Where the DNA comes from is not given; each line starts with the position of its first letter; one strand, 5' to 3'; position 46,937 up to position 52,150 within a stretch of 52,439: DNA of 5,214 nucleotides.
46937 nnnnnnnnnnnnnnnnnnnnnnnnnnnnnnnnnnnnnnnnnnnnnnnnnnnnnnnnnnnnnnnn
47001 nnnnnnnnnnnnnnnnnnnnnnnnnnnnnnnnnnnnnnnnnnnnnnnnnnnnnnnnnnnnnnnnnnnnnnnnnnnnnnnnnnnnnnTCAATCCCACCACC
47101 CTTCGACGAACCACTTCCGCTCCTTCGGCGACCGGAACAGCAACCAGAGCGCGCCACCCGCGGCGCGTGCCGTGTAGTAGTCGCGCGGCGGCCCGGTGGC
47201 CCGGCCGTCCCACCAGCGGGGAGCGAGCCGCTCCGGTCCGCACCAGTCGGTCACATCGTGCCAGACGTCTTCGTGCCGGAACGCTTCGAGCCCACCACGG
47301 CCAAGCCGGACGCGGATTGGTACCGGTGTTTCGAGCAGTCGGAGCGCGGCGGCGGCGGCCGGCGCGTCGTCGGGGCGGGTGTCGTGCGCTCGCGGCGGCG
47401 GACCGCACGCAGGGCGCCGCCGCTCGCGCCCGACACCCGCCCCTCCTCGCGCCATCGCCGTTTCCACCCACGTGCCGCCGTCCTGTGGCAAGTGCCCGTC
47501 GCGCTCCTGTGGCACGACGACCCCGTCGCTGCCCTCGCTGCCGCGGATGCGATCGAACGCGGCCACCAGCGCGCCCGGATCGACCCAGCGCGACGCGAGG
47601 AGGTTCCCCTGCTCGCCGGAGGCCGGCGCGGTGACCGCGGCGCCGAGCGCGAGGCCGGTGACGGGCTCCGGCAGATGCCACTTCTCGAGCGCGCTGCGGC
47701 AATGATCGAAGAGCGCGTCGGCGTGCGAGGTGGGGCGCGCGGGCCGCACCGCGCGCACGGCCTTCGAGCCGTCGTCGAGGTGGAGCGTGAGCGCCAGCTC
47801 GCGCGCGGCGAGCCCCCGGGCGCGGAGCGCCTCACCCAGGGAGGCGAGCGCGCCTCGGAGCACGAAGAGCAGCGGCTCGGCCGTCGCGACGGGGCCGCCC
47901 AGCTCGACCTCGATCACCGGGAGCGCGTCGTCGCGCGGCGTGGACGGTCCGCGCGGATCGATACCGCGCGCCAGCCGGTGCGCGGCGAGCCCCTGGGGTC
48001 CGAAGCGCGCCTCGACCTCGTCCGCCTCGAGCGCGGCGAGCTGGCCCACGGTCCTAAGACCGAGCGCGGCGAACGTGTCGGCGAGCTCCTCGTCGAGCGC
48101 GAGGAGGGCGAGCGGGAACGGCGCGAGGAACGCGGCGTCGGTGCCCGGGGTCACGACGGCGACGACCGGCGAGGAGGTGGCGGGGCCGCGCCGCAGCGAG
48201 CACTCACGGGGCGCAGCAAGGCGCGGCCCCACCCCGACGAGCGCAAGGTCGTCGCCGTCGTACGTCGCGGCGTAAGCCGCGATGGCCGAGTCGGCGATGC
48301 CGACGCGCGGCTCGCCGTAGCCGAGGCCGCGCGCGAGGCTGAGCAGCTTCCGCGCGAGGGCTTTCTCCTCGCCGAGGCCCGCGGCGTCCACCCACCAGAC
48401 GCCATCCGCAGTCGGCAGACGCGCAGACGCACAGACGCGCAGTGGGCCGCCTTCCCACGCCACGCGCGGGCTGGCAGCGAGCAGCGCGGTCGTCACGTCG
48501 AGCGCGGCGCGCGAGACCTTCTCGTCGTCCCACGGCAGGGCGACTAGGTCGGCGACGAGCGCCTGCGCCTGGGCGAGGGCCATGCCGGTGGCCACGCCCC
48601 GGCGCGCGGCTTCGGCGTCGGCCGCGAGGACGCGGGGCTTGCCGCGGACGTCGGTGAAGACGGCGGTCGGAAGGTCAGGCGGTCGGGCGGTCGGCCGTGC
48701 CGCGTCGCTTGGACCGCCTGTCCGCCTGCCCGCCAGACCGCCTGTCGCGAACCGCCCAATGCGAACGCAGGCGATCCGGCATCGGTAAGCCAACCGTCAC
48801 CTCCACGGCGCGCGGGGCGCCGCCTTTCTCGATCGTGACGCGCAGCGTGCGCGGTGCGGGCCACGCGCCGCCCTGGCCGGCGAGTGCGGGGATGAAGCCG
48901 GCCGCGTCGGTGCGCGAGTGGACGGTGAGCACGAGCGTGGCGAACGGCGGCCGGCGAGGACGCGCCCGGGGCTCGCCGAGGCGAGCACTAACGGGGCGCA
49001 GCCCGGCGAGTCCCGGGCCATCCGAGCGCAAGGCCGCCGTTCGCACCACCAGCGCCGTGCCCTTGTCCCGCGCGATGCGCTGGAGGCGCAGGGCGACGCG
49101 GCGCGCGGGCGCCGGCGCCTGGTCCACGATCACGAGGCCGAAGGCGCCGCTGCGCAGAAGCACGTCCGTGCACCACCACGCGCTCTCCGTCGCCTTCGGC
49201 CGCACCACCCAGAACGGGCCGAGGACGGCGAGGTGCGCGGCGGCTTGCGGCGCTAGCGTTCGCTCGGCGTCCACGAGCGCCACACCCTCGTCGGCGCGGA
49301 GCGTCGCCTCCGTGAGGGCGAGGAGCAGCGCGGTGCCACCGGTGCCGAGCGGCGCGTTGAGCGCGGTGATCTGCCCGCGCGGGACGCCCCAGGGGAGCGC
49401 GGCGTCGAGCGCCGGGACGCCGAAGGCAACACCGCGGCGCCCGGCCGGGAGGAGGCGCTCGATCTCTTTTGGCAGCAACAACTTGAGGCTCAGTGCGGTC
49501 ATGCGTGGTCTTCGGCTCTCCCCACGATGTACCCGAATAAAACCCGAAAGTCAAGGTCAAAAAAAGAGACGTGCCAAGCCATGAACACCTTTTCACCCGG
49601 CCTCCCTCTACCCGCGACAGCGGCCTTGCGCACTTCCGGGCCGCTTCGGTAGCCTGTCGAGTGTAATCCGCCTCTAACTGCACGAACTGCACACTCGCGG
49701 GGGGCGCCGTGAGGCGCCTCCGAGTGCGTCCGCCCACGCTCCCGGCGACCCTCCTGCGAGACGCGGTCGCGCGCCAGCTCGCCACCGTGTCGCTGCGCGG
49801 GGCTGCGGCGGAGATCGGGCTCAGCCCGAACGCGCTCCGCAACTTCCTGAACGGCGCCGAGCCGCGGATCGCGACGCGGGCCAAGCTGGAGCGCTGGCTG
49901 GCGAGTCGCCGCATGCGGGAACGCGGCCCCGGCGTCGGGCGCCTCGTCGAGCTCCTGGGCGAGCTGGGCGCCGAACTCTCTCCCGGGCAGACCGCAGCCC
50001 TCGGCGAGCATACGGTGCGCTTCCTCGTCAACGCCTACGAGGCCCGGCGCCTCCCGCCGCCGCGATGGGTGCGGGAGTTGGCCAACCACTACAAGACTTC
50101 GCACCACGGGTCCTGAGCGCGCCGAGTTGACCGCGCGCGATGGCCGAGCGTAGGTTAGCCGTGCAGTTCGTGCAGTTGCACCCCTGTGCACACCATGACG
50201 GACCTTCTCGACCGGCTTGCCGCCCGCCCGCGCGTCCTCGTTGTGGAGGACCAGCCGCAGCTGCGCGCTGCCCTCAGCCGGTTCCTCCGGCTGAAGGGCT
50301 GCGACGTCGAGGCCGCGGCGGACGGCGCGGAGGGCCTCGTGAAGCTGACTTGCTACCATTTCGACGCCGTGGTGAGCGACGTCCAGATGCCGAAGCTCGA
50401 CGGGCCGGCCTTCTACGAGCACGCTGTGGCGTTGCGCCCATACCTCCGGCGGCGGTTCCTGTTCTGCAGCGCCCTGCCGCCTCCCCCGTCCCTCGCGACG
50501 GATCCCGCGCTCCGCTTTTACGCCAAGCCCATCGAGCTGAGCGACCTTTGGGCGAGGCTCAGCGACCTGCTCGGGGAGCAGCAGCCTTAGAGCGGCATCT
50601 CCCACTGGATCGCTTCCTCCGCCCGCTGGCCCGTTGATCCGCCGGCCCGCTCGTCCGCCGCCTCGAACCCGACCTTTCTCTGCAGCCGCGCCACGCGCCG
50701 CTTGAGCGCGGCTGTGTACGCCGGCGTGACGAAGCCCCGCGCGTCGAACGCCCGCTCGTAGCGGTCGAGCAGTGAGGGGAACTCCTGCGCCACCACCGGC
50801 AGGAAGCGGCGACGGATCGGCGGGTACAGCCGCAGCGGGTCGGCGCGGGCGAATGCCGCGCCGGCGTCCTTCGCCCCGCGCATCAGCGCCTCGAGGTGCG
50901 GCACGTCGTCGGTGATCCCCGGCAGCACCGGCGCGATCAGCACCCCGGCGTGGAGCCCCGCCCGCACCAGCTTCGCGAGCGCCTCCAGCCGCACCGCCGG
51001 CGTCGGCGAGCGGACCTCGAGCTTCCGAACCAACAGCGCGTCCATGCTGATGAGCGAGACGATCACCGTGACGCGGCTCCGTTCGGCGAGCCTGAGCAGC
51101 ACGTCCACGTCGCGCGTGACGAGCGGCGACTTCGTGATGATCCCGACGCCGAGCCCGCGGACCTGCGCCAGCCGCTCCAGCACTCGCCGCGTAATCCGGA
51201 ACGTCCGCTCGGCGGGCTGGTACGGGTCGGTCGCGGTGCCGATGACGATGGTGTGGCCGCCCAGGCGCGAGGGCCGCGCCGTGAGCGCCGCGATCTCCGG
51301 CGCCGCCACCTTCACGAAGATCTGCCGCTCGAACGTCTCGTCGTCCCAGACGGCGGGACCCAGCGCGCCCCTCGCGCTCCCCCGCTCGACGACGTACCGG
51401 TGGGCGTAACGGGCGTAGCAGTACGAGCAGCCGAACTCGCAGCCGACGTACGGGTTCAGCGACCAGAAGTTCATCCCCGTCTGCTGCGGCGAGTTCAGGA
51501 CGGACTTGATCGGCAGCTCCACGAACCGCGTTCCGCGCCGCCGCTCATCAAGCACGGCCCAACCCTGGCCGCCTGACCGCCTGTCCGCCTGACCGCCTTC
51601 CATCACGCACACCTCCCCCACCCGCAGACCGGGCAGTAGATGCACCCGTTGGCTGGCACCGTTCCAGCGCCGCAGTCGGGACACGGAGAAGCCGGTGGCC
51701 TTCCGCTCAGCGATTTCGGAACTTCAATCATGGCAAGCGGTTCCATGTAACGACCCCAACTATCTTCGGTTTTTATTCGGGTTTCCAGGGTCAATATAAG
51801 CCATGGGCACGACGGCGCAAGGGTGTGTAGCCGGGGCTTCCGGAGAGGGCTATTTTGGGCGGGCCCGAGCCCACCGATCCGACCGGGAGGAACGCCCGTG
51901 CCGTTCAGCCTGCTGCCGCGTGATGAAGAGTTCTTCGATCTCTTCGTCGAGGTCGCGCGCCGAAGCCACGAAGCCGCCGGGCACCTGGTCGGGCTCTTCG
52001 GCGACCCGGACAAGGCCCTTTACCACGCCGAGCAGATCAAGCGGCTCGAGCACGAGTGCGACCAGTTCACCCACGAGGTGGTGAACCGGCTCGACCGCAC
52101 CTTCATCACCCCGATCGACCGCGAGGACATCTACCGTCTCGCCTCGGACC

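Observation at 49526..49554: AT-rich direct-repeat element filling the -35/-10 spacer of the imuA-imuB-dnaE2 promoter: candidate lineage-specific DNA-damage (LexA-type) operator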

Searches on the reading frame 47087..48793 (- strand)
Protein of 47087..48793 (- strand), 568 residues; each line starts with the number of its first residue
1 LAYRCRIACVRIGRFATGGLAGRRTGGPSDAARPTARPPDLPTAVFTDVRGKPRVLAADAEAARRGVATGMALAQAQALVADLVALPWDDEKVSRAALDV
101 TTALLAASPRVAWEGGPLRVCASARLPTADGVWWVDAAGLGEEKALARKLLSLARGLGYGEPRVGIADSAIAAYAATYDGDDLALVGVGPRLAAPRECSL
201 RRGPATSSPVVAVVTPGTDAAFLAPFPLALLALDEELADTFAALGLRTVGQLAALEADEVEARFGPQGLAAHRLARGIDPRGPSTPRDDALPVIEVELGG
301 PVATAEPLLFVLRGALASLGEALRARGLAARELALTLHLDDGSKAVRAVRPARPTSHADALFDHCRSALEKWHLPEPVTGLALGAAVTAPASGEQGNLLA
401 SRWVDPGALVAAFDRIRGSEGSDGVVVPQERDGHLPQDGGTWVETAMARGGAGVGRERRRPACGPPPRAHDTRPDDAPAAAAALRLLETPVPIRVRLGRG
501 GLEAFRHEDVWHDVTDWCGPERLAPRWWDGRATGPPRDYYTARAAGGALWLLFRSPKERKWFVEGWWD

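Call 5: search_protein_families(library=pfam, proteins=[window:47087-48793:-], max_evalue=0.01)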
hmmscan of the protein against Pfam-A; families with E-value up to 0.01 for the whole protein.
window:47087-48793:- (568 aa): 2 families
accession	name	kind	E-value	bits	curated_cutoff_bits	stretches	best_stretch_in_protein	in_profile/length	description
PF11799.13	IMS_C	-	1.8e-08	35.2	20.7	1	295-398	7-109/109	impB/mucB/samB family C-terminal domain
PF00817.25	IMS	-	0.00038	20.8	23.2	1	42-109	22-88/148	impB/mucB/samB family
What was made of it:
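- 47087..48793 (-): imuB (Y-family polymerase-like); the start codon is uncertain because the ORF overlaps imuA. Pfam IMS_C and IMS (call 5).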

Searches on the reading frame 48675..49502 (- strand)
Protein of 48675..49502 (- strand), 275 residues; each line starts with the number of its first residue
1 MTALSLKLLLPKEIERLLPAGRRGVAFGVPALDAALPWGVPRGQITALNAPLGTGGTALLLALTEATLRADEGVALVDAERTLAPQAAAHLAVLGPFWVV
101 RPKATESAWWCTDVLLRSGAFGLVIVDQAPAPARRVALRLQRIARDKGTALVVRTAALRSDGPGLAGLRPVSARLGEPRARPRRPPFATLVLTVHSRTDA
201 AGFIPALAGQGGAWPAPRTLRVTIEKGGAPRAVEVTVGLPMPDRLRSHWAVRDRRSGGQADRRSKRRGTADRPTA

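Call 5: search_protein_families(library=pfam, proteins=[window:48675-49502:-], max_evalue=0.01)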
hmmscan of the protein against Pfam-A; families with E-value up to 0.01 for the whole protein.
window:48675-49502:- (275 aa): 1 family
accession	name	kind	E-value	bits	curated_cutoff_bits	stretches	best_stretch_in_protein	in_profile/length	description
PF00154.27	RecA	-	5.5e-10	39.6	27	1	27-131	35-141/262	recA bacterial DNA recombination protein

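Call 10: search_protein_families(library=ncbifam, proteins=[window:48675-49502:-], max_evalue=0.01)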
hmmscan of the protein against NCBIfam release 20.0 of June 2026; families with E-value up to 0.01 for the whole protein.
window:48675-49502:- (275 aa): 4 families
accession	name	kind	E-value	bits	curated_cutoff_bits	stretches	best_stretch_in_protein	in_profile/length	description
NF033429.2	ImuA_translesion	equivalog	2.4e-11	43.9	150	1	21-156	12-149/181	translesion DNA synthesis-associated protein ImuA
TIGR02012.1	tigrfam_recA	equivalog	3.3e-11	43.1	325.3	1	26-131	37-144/321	recombinase RecA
NF007072.0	PRK09519.1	equivalog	1.9e-09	36.5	1024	1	28-138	44-156/790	intein-containing recombinase RecA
TIGR03881.1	KaiC_arch_4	hypoth_equivalog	3.9e-05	23.4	247.8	1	25-82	3-60/231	KaiC domain-containing protein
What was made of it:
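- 48675..49502 (-): imuA (RecA-like, 275 aa), first gene of the imuA-imuB-dnaE2 operon. Pfam RecA and NCBIfam ImuA_translesion (calls 5 and 10).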

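Call 11: find_homologous_proteins(query=window:48675-49502:-, max_evalue=0.00001)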
Query window:48675-49502:- (275 aa): 268 proteins with E <= 0.00001 among 8000 candidates; the best 120 are listed.
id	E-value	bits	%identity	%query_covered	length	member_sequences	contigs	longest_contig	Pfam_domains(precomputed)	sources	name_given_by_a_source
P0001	3.8e-169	579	100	100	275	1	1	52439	PF00154.28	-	-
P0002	1.1e-135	469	84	100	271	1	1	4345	PF00154.28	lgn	-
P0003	2.8e-119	415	77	99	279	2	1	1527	PF00154.28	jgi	-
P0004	5.7e-105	369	71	97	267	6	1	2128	PF00154.28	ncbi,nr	ncbi:MAG: hypothetical protein Q8Q85_06775 [Gemmatimonadales bacterium]|nr:hypothetical protein [Gem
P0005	6.3e-102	359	68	97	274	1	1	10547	PF00154.28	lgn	-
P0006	1.3e-100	354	67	97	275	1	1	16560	PF00154.28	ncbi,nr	ncbi:MAG: hypothetical protein HY705_01705 [Gemmatimonadetes bacterium]|nr:hypothetical protein [Gem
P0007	2.6e-99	350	72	92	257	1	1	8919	PF00154.28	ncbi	-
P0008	4.4e-98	346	66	97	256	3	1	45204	PF00154.28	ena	-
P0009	7.9e-98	345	65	91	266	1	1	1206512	PF00154.28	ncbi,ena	-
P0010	4.8e-97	343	66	91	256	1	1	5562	PF00154.28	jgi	jgi:hypothetical protein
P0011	7.8e-97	342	68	96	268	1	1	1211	PF00154.28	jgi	jgi:RecA DNA recombination protein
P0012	1.1e-96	341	66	91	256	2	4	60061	PF00154.28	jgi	jgi:hypothetical protein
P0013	1.3e-96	341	65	91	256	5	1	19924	PF00154.28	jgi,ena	-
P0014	1.4e-96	341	66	91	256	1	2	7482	PF00154.28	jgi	jgi:hypothetical protein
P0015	1.5e-96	341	66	96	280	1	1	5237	PF00154.28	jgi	jgi:recA bacterial DNA recombination protein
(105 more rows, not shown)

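Call 12: find_related_loci(query=window:48675-49502:-, collection=metagenome_contigs, flank=6000)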
Query window:48675-49502:- (275 aa) in metagenome_contigs; peptide patterns used: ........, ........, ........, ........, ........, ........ (x = any residue, [..] = any of these).
600 stretches matched a pattern (row limit reached: there are more); 14 encode a relative of the query (tblastn E <= 1e-3); 14 distinct loci.
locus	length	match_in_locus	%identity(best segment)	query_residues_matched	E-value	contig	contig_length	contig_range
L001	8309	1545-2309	66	5-273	9e-95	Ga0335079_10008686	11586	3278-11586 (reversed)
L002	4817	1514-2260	65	5-267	4e-94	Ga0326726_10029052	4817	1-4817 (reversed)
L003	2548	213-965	65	1-265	7e-96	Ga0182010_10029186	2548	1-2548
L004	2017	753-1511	64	1-267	5e-97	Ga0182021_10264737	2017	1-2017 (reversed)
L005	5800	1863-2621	64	1-267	1e-83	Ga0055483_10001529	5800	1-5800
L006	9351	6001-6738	67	1-261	7e-83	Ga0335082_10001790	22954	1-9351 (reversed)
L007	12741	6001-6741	67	1-262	1e-82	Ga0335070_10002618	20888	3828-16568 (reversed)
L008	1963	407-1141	67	5-275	7e-86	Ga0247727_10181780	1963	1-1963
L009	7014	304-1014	65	5-249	1e-74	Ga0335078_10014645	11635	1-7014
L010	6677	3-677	68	31-261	2e-72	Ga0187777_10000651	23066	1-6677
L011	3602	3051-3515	80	1-154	2e-66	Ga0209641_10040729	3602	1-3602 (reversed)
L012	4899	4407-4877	78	1-156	7e-66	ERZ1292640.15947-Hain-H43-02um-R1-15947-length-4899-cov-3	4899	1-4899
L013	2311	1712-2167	76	5-156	3e-65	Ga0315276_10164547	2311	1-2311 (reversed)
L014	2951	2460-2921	78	1-154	1e-51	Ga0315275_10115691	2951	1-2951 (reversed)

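Call 27: search_protein_families(library=pfam, proteins=[L006:4107-4709:-, L006:3027-4061:-, L006:4921-5994:+, L012:1365-1982:-, L012:3892-4296:-, L012:3413-3802:-, L012:333-1364:-, L006:747-2729:+, L006:4853-5002:+], max_evalue=0.01)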
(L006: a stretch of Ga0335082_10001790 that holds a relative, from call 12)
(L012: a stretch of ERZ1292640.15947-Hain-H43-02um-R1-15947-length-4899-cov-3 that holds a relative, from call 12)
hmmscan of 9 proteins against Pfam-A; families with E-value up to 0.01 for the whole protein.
L006:4107-4709:- (200 aa): 0 families

L006:3027-4061:- (344 aa): 1 family
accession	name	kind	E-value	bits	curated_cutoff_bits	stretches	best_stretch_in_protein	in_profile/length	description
PF01384.25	PHO4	-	3.2e-93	312.9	33.7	1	22-332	1-350/350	Phosphate transporter family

L006:4921-5994:+ (357 aa): 1 family
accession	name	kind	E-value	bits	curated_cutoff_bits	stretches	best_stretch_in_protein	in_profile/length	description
PF04055.27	Radical_SAM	-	4.2e-11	43.7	29.5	1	64-246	2-156/166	Radical SAM superfamily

L012:1365-1982:- (205 aa): 1 family
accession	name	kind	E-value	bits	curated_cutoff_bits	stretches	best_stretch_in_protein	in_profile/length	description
PF01865.21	PhoU_div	-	1.3e-26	93.7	24.4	1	7-202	8-213/214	Protein of unknown function DUF47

L012:3892-4296:- (134 aa): 2 families
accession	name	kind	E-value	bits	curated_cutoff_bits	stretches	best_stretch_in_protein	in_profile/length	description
PF13560.12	HTH_31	-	1.5e-05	25.6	27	1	21-72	9-59/64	Helix-turn-helix domain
PF01381.28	HTH_3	-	0.00033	21.1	23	0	21-60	4-41/55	Helix-turn-helix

L012:3413-3802:- (129 aa): 1 family
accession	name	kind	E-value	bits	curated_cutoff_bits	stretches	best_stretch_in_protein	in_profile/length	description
PF00072.30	Response_reg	-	2.8e-17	63.3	30.2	1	9-117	1-110/111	Response regulator receiver domain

L012:333-1364:- (343 aa): 1 family
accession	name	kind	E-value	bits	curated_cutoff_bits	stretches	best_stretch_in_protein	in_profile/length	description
PF01384.25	PHO4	-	2.9e-91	306.5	33.7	1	21-331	1-350/350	Phosphate transporter family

L006:747-2729:+ (660 aa): 1 family
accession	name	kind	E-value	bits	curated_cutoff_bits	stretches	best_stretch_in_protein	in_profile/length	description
PF00512.31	HisKA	-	0.00013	22.4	26.9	1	575-622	7-52/66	His Kinase A (phospho-acceptor) domain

L006:4853-5002:+ (49 aa): 1 family
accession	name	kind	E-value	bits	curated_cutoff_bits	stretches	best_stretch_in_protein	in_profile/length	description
PF06677.18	Auto_anti-p27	-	0.0034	17.9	24.1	1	22-44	16-40/40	Sjogren's syndrome/scleroderma autoantigen 1 (Autoantigen p27)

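Call 33: find_encoding_contigs(protein=P0002, flank=10000, max_places=3)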
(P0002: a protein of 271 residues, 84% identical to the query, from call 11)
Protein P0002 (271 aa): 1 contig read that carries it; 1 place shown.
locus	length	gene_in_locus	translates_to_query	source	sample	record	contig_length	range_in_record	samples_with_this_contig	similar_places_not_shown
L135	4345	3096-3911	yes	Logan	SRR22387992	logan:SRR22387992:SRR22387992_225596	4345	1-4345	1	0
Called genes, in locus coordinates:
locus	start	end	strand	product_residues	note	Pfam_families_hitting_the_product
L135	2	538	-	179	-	?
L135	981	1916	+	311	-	PF04055:Radical_SAM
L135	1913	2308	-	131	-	PF00072:Response_reg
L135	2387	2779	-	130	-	PF13560:HTH_31 (faint)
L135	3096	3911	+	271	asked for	PF00154:RecA_N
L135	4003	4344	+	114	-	?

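Call 34: find_encoding_contigs(protein=P0007, flank=10000, max_places=3)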
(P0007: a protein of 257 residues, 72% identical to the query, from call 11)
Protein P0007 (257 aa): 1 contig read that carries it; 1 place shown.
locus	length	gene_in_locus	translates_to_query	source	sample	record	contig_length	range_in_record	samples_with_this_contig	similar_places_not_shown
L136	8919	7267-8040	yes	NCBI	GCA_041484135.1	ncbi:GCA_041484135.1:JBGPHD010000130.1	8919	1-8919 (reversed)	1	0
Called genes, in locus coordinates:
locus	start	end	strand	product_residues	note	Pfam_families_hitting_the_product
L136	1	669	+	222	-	?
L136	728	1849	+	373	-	PF00155:Aminotran_1_2, PF00266:Aminotran_5 (weak)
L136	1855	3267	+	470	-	PF00171:Aldedh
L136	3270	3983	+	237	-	PF00512:HisKA (weak)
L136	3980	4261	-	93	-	PF01329:Pterin_4a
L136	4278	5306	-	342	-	PF01384:PHO4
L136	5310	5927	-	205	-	PF01865:PhoU_div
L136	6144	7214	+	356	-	PF04055:Radical_SAM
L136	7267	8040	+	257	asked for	PF00154:RecA_N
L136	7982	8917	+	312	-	?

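Call 35: find_encoding_contigs(protein=P0005, flank=10000, max_places=3)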
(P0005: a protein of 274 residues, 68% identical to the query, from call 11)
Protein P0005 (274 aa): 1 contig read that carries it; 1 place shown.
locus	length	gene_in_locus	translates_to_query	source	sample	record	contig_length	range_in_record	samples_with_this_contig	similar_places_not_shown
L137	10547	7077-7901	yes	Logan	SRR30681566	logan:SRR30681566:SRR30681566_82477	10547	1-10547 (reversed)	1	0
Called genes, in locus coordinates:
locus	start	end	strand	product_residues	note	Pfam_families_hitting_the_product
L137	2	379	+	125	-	?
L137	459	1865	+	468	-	PF00171:Aldedh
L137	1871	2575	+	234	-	-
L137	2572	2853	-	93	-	PF01329:Pterin_4a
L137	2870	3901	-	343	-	PF01384:PHO4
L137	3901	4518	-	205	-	PF01865:PhoU_div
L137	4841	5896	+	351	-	PF04055:Radical_SAM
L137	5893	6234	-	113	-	PF00072:Response_reg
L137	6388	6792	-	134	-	-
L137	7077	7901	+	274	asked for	PF00154:RecA_N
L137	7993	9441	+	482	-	PF11799:IMS_C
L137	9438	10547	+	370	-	?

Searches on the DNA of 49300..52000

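Call 79: search_rna_families(source=window, start=49300, end=52000, threshold=evalue, max_evalue=1)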
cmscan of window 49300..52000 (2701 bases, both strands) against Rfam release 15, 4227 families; matches with E-value up to 1: 1.
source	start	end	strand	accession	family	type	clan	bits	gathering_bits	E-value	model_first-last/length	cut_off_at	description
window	50234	50294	+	RF02506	Atu_Ti1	Gene; sRNA;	-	24.5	55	0.67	1-92/92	no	Rhizobiales sRNA Atu_Ti1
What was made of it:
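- There is no Rfam match (call 79).
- Tried and rejected: Rejected: no Rfam hit (call 79), and both orientations occur.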

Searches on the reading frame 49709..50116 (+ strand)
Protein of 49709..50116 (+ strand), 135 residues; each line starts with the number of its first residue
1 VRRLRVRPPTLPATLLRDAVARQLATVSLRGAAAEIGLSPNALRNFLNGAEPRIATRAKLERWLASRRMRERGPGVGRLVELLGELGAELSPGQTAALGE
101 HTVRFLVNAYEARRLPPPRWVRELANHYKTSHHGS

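Call 5: search_protein_families(library=pfam, proteins=[window:49709-50116:+], max_evalue=0.01)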
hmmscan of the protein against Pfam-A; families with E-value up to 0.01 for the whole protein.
window:49709-50116:+ (135 aa): 2 families
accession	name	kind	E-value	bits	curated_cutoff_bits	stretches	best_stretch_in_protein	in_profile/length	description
PF13560.12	HTH_31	-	1e-05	26.2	27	0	21-54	9-42/64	Helix-turn-helix domain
PF01381.28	HTH_3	-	0.0026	18.2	23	0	21-60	4-44/55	Helix-turn-helix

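Call 10: search_protein_families(library=ncbifam, proteins=[window:49709-50116:+], max_evalue=0.01)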
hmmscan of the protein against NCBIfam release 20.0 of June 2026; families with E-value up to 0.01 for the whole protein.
window:49709-50116:+ (135 aa): 0 families

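Call 78: search_solved_structures(query=window:49709-50116:+, max_evalue=1)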
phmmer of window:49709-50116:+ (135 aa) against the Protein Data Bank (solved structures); distinct sequences matched with E-value up to 1: 1.
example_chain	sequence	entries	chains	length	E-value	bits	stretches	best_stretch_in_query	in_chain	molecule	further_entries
37sn_A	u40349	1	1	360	0.57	13.6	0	31-88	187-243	Bracket-shaped protein SC4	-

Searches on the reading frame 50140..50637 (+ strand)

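Call 5: search_protein_families(library=pfam, proteins=[window:50186-50590:+, window:50140-50637:+], max_evalue=0.01)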
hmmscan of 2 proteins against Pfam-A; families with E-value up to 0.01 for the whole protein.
window:50186-50590:+ (134 aa): 1 family
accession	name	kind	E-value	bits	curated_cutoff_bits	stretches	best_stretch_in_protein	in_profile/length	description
PF00072.30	Response_reg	-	1.2e-13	51.6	30.2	1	17-79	1-63/111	Response regulator receiver domain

window:50140-50637:+ (165 aa): 0 families

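Call 10: search_protein_families(library=ncbifam, proteins=[window:50186-50590:+], max_evalue=0.01)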
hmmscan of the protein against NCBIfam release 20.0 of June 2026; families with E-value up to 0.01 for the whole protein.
window:50186-50590:+ (134 aa): 62 families (the best 25 are shown)
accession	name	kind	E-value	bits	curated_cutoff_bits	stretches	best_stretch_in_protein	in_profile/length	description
NF053512.1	nitric_RR_NosR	exception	4.2e-13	49.1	400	1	17-90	1-74/422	response regulator c-di-GMP phosphodiesterase, NosR family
NF046022.1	RespRegCpdRBruc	equivalog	4.7e-13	49.2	180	1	16-129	3-117/120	cell cycle two-component system response regulator CpdR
NF046020.1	HisKinCckABruc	equivalog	1.2e-12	46.5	1000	1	11-129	746-867/868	cell cycle histidine kinase CckA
NF052574.1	HisKinEspCMyxo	equivalog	8.5e-12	44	1200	1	10-95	661-746/785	serine histidine kinase EspC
NF046026.1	HisKinCckACaul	equivalog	1.1e-11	43.6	1000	1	12-87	556-630/678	cell cycle histidine kinase CckA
NF052596.1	RR_EAL_PvrR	equivalog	6.1e-10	38.3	580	1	15-78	4-68/398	response regulator cyclic di-GMP phosphodiesterase PvrR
NF007969.0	PRK10693.1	equivalog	8.9e-10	38.1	329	1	15-79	8-72/337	two-component system response regulator RssB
NF007420.1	PRK09959.1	equivalog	2.7e-09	35.2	1995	1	16-73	960-1017/1197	acid-sensing system histidine kinase EvgS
NF008469.0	PRK11361.1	equivalog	4.8e-09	35.4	714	1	12-73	2-63/461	acetoacetate metabolism transcriptional regulator AtoC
NF041733.1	resp_reg_CseB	equivalog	6.5e-09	35.5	350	1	16-74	2-60/228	two-component system response regulator CseB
NF008099.0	PRK10841.1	equivalog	3e-08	31.9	920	1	16-76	826-886/949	two-component system sensor histidine kinase RcsC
NF045717.1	DVU0259_DivK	exception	4.9e-08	33.1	160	1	16-125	4-112/117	DVU0259 family response regulator domain-containing protein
NF045944.1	ResRegRpaBCyano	equivalog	5.3e-08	32.5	330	1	18-74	1-57/229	response regulator transcription factor RpaB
NF011695.0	PRK15115.1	equivalog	7.5e-08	31.6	763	1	16-131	8-124/445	two-component system response regulator GlrR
NF011874.0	PRK15347.1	equivalog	9e-08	30.6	852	1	16-74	692-750/921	two component system sensor kinase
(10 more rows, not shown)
